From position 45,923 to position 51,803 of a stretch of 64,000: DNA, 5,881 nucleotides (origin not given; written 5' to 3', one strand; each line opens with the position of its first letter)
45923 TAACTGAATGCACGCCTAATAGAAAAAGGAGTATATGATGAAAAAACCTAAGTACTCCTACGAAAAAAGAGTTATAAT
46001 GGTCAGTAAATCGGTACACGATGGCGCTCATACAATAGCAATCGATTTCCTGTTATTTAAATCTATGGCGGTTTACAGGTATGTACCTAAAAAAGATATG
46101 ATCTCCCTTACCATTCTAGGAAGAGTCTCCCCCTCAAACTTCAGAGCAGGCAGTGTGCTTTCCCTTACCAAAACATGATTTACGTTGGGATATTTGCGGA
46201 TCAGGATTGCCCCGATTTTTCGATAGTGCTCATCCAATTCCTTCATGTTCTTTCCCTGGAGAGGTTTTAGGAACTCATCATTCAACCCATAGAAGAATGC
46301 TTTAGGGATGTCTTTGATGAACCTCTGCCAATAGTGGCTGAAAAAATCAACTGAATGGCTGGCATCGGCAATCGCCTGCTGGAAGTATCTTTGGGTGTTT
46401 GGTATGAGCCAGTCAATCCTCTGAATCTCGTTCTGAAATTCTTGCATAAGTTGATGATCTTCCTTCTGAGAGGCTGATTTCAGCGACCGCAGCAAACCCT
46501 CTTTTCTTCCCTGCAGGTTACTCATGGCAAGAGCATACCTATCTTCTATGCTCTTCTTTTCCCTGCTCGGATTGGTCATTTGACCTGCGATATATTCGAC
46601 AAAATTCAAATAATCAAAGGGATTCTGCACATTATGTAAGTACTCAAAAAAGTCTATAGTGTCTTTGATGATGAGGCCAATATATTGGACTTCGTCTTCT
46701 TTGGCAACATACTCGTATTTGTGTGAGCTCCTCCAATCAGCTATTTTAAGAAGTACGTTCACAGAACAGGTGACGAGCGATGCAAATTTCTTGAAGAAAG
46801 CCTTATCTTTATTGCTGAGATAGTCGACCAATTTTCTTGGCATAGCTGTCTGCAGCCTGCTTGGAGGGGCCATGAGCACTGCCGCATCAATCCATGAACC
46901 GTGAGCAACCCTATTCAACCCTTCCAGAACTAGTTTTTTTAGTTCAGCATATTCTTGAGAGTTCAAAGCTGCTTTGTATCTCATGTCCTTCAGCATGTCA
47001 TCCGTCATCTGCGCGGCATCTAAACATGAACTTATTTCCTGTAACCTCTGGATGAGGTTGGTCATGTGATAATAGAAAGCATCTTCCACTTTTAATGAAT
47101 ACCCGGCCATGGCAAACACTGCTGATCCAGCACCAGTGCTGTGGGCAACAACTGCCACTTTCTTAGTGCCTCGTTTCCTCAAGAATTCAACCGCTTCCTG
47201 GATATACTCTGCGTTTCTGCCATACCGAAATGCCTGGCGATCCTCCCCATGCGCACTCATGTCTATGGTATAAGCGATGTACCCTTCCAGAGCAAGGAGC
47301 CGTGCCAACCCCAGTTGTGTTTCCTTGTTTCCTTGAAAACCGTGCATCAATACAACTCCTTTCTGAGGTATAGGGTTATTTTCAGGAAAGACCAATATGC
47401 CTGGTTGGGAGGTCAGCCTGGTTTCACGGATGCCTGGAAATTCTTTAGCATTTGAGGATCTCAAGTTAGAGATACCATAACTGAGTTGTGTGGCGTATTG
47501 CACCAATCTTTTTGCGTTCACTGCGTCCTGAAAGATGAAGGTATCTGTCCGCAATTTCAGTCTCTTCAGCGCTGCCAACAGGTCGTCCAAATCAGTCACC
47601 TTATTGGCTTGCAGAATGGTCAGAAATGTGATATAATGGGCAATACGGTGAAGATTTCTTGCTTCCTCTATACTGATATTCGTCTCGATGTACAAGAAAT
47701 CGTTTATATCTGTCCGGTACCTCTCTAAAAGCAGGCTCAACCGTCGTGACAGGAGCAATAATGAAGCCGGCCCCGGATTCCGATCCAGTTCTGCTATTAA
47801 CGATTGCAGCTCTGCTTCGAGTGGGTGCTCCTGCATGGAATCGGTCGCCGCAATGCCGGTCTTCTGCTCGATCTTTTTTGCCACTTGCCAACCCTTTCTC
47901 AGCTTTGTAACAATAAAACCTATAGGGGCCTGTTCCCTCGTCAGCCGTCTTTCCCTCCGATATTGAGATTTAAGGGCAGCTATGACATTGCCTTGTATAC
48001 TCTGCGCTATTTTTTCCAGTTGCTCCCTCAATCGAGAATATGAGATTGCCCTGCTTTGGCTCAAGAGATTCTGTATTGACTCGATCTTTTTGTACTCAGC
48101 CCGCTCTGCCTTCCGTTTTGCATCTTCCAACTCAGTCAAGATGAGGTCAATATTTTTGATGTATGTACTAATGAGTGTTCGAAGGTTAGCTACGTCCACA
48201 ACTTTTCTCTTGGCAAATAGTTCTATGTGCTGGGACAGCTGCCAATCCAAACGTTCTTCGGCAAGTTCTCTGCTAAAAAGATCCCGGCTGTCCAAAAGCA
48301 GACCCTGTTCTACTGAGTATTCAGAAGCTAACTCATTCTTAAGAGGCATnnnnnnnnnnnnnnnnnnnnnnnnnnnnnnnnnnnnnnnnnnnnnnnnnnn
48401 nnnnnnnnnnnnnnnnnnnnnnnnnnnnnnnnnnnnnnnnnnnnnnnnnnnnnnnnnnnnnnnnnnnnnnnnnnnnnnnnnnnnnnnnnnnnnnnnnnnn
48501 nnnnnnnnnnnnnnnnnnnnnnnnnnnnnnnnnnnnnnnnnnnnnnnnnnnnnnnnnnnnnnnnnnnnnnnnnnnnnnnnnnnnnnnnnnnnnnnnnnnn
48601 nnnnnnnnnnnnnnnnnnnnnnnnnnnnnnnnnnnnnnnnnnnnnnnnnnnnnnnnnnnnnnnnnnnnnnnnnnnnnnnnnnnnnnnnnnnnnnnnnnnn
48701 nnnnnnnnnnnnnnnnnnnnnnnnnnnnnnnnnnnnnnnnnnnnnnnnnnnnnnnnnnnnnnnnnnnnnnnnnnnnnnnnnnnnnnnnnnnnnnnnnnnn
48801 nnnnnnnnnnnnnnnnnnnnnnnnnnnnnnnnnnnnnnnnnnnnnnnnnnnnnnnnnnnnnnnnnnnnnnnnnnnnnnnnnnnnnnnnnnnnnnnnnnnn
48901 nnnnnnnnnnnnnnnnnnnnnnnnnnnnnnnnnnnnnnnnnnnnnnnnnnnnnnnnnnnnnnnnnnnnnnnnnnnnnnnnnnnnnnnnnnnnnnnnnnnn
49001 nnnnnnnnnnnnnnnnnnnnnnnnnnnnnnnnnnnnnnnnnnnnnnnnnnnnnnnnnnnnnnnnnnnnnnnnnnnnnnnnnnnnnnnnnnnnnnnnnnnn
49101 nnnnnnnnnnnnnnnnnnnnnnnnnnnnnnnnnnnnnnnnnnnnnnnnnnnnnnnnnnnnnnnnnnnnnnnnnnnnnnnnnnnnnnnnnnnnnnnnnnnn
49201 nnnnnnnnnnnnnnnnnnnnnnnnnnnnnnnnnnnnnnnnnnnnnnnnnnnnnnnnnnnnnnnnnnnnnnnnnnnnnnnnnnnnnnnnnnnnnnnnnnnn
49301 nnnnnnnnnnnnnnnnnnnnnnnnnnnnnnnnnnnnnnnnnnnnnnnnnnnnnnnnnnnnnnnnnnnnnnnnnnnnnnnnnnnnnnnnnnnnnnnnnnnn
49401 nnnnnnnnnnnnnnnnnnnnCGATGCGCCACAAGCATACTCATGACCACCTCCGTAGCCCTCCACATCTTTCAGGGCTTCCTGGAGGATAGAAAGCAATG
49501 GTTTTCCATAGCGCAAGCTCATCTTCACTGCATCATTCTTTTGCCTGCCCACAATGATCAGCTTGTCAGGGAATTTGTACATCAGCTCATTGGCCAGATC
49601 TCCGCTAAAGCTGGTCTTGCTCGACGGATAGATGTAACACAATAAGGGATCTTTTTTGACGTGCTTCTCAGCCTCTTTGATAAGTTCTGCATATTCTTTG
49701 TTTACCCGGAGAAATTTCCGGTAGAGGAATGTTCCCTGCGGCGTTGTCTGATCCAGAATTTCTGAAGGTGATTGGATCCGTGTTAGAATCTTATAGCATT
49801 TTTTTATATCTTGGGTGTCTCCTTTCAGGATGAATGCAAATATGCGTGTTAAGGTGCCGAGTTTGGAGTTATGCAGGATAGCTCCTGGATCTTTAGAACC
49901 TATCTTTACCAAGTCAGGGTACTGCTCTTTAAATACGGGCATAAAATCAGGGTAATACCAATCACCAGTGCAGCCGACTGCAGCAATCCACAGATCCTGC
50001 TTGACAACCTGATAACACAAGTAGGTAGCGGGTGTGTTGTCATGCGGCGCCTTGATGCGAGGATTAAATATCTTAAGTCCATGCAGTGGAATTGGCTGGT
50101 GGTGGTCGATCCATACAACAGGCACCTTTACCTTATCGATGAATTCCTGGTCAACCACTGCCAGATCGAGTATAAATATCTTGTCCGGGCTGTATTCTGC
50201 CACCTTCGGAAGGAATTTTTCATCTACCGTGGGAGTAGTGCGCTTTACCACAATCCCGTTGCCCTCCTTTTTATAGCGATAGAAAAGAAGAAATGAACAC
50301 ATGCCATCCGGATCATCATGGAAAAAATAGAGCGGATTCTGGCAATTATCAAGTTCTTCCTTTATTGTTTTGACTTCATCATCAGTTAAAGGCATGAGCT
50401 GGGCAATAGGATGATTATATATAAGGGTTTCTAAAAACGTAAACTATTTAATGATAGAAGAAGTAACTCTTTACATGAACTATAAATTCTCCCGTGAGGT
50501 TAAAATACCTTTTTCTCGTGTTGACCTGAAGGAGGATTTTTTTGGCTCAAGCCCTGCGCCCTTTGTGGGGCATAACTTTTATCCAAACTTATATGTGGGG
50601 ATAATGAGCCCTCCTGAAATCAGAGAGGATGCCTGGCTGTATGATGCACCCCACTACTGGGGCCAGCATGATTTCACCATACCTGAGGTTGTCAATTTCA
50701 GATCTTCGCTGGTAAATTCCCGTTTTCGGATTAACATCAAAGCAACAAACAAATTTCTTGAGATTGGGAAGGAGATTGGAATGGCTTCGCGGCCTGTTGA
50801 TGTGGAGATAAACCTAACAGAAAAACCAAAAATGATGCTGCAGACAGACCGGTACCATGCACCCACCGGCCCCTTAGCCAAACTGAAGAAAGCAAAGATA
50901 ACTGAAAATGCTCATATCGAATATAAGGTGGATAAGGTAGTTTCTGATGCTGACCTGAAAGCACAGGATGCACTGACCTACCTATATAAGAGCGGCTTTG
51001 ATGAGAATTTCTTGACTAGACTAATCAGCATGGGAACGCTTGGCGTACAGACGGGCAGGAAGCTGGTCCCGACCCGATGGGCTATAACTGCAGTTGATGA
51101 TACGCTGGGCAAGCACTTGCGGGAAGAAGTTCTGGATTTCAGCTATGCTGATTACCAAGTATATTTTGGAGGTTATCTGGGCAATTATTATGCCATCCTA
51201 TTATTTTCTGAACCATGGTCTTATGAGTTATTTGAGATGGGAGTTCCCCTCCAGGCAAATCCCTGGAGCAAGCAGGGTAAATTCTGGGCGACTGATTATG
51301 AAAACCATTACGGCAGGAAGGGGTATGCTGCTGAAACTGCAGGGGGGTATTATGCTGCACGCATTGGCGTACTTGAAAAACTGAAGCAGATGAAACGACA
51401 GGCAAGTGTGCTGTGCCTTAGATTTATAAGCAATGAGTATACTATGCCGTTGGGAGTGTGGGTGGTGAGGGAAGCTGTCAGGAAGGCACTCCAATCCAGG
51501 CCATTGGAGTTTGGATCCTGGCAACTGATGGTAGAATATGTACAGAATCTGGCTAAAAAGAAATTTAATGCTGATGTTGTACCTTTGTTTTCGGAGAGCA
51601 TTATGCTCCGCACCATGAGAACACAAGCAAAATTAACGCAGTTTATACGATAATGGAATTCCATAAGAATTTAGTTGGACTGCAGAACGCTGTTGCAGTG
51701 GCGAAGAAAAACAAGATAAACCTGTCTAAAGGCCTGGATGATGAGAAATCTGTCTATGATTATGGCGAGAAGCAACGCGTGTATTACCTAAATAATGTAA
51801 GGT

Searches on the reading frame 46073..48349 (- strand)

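Call 51: search_protein_families(library=ncbifam, proteins=[window:46073-48349:-], max_evalue=0.00001)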
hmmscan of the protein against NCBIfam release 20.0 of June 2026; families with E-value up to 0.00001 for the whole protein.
window:46073-48349:- (758 aa): 1 family
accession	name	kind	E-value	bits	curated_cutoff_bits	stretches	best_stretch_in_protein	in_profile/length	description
NF011457.0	PRK14875.1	equivalog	5.3e-09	35.5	307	1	320-411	123-213/372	acetoin dehydrogenase dihydrolipoyllysine-residue acetyltransferase subunit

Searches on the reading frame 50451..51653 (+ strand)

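Call 51: search_protein_families(library=ncbifam, proteins=[window:50451-51653:+], max_evalue=0.00001)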
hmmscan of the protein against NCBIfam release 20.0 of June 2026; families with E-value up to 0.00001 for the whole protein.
window:50451-51653:+ (400 aa): 1 family
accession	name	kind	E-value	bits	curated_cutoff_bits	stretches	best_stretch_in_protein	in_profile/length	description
NF041387.1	DNArepr_NreA_Halo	equivalog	5.4e-92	309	700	1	21-388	40-409/417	DNA repair protein NreA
